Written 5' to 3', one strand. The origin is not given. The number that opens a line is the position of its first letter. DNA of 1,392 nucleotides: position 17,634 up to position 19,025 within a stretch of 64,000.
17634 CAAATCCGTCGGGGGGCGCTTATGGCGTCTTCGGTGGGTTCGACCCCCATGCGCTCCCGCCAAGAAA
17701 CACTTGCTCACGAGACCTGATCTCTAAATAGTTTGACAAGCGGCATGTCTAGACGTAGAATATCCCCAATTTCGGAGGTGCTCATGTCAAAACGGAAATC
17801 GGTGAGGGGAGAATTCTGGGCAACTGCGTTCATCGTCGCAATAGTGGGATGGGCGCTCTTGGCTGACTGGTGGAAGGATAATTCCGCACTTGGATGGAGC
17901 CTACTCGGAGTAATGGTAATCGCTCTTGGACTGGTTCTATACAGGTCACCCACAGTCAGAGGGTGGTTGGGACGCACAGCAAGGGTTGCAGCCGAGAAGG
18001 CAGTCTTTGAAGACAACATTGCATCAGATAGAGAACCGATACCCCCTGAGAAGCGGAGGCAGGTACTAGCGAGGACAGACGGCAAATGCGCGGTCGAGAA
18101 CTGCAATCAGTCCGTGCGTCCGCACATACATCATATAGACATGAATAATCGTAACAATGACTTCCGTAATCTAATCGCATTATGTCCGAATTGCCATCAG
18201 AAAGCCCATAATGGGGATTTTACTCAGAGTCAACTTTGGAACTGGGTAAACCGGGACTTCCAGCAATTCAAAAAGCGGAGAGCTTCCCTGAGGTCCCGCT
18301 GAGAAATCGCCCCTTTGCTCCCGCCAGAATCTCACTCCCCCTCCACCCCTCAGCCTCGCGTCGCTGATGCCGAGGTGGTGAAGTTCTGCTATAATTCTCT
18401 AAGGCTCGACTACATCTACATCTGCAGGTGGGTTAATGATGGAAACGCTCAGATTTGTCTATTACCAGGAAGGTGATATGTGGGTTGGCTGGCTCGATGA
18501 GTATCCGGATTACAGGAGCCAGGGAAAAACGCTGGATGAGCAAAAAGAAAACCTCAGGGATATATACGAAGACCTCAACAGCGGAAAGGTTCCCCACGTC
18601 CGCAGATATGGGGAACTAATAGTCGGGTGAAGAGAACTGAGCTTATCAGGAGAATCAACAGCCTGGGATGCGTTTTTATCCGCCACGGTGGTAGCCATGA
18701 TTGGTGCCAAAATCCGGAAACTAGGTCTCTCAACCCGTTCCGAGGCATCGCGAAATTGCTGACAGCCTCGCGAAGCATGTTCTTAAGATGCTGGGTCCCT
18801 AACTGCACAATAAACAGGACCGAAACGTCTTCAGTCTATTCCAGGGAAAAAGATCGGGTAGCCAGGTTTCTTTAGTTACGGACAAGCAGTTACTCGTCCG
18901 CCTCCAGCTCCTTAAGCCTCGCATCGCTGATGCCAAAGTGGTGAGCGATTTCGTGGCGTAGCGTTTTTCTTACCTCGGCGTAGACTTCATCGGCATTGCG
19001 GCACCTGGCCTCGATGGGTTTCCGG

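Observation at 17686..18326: HNH gene sits in a ~630-bp islet bounded by a direct repeat of the tRNA-Sec 3' end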

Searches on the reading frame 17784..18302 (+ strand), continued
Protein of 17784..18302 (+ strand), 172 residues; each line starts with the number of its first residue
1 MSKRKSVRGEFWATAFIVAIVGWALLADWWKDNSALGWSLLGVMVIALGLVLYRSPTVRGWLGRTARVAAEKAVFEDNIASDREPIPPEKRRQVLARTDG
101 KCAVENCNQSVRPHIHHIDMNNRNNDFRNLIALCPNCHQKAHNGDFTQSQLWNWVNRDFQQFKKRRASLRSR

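Call 64: fold_search(model_id=the predicted structure, library=pdb)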
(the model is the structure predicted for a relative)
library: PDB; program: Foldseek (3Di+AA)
matches with E <= 10: 76; with E <= 0.001: 0
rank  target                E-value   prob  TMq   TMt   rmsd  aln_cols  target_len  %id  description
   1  9dif_A                1.6e-03  1.00  0.38  0.19   3.8       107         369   17  CBASS Pseudomonas syringae Cap5 tetramer with DNA duplex and 3'2'-c-GAMP cyclic dinucleotide ligand (released 2025-06-18)
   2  8fmf_A                2.0e-03  1.00  0.38  0.19   3.7       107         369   18  Structure of CBASS Cap5 from Pseudomonas syringae as an activated tetramer with the cyclic dinucleotide 3'2'-c-diAMP l (released 2024-02-07)
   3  9dih_A                4.0e-03  1.00  0.38  0.19   3.8       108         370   18  CBASS Pseudomonas syringae Cap5 tetramer with DNA duplex and 3'2'-c-diAMP cyclic dinucleotide ligand (released 2025-06-18)
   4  8fmh_C                4.0e-03  1.00  0.37  0.18   3.6       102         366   19  Structure of CBASS Cap5 from Pseudomonas syringae as an activated tetramer with the cyclic dinucleotide 3'2'-c-dGAMP l (released 2024-02-07)
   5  8fmh_E                5.1e-03  1.00  0.38  0.19   3.4       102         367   19  Structure of CBASS Cap5 from Pseudomonas syringae as an activated tetramer with the cyclic dinucleotide 3'2'-c-dGAMP l (released 2024-02-07)
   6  8fmf_C                7.9e-03  1.00  0.38  0.19   3.6       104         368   18  Structure of CBASS Cap5 from Pseudomonas syringae as an activated tetramer with the cyclic dinucleotide 3'2'-c-diAMP l (released 2024-02-07)
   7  5zmm_C                8.4e-03  1.00  0.33  0.13   9.2       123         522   20  Structure of the Type IV phosphorothioation-dependent restriction endonuclease ScoMcrA (released 2018-09-26)
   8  8fmf_D                9.5e-03  1.00  0.35  0.18   4.8        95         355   21  Structure of CBASS Cap5 from Pseudomonas syringae as an activated tetramer with the cyclic dinucleotide 3'2'-c-diAMP l (released 2024-02-07)
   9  5zmm_E                1.0e-02  1.00  0.37  0.14   9.2       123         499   22  Structure of the Type IV phosphorothioation-dependent restriction endonuclease ScoMcrA (released 2018-09-26)
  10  8fm1_J                1.1e-02  1.00  0.33  0.18   5.1        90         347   20  Structure of CBASS Cap5 from Pseudomonas syringae in the absence of a ligand (apo form dimer) (released 2024-02-07)
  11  5zmm_A                1.2e-02  1.00  0.34  0.13   9.4       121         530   20  Structure of the Type IV phosphorothioation-dependent restriction endonuclease ScoMcrA (released 2018-09-26)
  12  5zmm_F                1.3e-02  1.00  0.36  0.15   9.3       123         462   22  Structure of the Type IV phosphorothioation-dependent restriction endonuclease ScoMcrA (released 2018-09-26)
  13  5zmm_D                1.5e-02  1.00  0.37  0.14   9.2       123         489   22  Structure of the Type IV phosphorothioation-dependent restriction endonuclease ScoMcrA (released 2018-09-26)
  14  6ghc_B                1.6e-02  0.99  0.29  0.18   6.7        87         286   18  Modification dependent EcoKMcrA restriction endonuclease (released 2018-08-08)
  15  6ghc_A                1.9e-02  1.00  0.32  0.21   3.9        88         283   19  Modification dependent EcoKMcrA restriction endonuclease (released 2018-08-08)
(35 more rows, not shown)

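Call 74: search_protein_families(library=pfam, proteins=[L114:428-1234:-, L117:3967-4905:-, L117:1193-1870:+, L117:2023-2949:+, L117:3101-3526:+], max_evalue=0.001)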
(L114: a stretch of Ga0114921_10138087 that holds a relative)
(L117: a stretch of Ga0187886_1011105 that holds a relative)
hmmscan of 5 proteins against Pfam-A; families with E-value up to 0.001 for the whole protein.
L114:428-1234:- (268 aa): 1 family
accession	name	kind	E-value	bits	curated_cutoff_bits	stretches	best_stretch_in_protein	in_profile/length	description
PF00589.27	Phage_integrase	-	6.6e-23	81.8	27.1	1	106-254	3-168/172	Phage integrase family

L117:3967-4905:- (312 aa): 1 family
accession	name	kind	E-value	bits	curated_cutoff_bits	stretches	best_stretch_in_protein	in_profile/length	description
PF00589.27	Phage_integrase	-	1.5e-25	90.4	27.1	1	149-294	3-169/172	Phage integrase family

L117:1193-1870:+ (225 aa): 0 families

L117:2023-2949:+ (308 aa): 23 families
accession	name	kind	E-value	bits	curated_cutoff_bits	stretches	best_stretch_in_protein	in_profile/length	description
PF00515.34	TPR_1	-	2e-38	129.1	27.8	4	224-257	1-34/34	Tetratricopeptide repeat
PF07719.23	TPR_2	-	7.4e-34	113.5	27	3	224-257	1-34/34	Tetratricopeptide repeat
PF13414.12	TPR_11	-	9.4e-34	115.3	26.8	3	233-272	3-42/42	TPR repeat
PF13181.12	TPR_8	-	5.8e-31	104.4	25.7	3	224-257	1-34/34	Tetratricopeptide repeat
PF13431.12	TPR_17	-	4.4e-30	101.8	24.4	3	213-245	2-34/34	Tetratricopeptide repeat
PF13432.12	TPR_16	-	6e-22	78.2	32.7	2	160-224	1-65/65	Tetratricopeptide repeat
PF13371.12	TPR_9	-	5e-20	71.7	35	3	238-300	9-71/73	Tetratricopeptide repeat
PF13174.12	TPR_6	-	5e-17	61.7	26.3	1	226-256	2-32/33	Tetratricopeptide repeat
PF13424.12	TPR_12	-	4.7e-16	59.2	30.1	1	190-254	3-75/77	Tetratricopeptide repeat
PF13428.12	TPR_14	-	3.9e-13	49.1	23.5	0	191-229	2-40/44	Tetratricopeptide repeat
PF14559.12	TPR_19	-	1.1e-09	38.9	25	1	169-222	4-57/68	Tetratricopeptide repeat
PF13240.11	Zn_Ribbon_1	-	4.5e-09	36.3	25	1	3-25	1-23/23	zinc-ribbon domain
PF10516.15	SHNi-TPR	-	9.4e-08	31.9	21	0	156-185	1-30/38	SHNi-TPR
PF13374.12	TPR_10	-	9.7e-08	32.2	27.5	0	224-252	2-30/42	Tetratricopeptide repeat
PF24460.1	DUF7575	-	2.1e-07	30.6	28.5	1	4-25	6-27/28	Domain of unknown function (DUF7575)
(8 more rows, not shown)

L117:3101-3526:+ (141 aa): 0 families

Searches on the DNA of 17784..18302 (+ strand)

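Call 71: search_rna_families(sources=[L114, L100, L118, L095, L096], threshold=evalue, max_evalue=1)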
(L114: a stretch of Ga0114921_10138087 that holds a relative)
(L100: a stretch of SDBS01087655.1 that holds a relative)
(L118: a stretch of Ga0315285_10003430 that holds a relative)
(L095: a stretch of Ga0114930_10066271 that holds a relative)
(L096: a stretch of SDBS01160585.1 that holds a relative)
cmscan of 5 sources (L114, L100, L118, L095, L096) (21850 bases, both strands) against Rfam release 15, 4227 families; matches with E-value up to 1: 4.
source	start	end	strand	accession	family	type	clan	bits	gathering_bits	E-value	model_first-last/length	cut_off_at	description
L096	4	96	+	RF01852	tRNA-Sec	Gene; tRNA;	CL00001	73.4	47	1.3e-13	1-91/91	no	Selenocysteine transfer RNA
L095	1518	1589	+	RF00005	tRNA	Gene; tRNA;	CL00001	61.2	29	2.8e-11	1-71/71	no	tRNA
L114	1360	1421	+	RF00005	tRNA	Gene; tRNA;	CL00001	25.2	29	0.24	1-71/71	no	tRNA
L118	11377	11421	+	RF01306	sR52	Gene; snRNA; snoRNA; CD-box;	-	23.6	50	0.38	1-60/60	no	Small nucleolar RNA sR52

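Call 78: search_rna_families(sources=[L094, L097, L100, L101, L102, L103, L104, L105, L110, L111, L112, L113, L115, L119, L120, L121, L122, L116, L117, L092], threshold=evalue, max_evalue=1)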
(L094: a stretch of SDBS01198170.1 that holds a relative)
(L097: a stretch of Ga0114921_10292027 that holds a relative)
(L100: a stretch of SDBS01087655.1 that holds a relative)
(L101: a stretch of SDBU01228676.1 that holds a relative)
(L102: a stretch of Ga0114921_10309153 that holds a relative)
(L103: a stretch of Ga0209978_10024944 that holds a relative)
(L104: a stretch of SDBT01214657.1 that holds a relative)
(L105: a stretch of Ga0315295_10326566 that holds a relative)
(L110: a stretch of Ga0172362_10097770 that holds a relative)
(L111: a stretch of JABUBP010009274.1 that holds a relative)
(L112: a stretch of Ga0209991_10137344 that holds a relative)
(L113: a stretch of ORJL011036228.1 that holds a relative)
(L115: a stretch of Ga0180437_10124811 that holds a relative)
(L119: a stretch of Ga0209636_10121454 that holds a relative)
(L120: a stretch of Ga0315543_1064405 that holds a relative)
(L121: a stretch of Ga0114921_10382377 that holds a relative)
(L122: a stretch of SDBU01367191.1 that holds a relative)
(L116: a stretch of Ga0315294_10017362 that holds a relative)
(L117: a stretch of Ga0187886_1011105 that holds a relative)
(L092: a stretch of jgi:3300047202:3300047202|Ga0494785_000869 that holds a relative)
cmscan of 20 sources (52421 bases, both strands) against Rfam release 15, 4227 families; matches with E-value up to 1: 5.
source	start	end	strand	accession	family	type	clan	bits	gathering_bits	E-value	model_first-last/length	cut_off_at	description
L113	146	217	+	RF00005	tRNA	Gene; tRNA;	CL00001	74.4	29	1.5e-14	1-71/71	no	tRNA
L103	1171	1241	-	RF00005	tRNA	Gene; tRNA;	CL00001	66.4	29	2.5e-12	1-71/71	no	tRNA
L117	4875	4948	-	RF00005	tRNA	Gene; tRNA;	CL00001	62.1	29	3.9e-11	1-71/71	no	tRNA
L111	2492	2573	+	RF00005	tRNA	Gene; tRNA;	CL00001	52.2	29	2e-08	1-71/71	no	tRNA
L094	1255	1306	-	RF04351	Plastid-psbl-rps4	Cis-reg;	-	26.5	68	0.21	1-53/53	no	Plastid-psbl-rps4 3UTR RNA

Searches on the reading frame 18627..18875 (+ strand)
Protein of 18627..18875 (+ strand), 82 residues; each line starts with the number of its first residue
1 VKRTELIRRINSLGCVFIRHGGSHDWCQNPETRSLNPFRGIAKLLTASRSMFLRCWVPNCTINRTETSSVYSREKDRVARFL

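Call 9: search_protein_families(library=pfam, proteins=[window:18627-18875:+], max_evalue=0.01)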
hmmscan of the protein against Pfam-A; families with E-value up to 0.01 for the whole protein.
window:18627-18875:+ (82 aa): 1 family
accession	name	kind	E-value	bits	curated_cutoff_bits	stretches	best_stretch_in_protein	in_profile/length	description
PF07927.17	HicA_toxin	-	0.00015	22.2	27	1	5-35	3-33/58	HicA toxin of bacterial toxin-antitoxin,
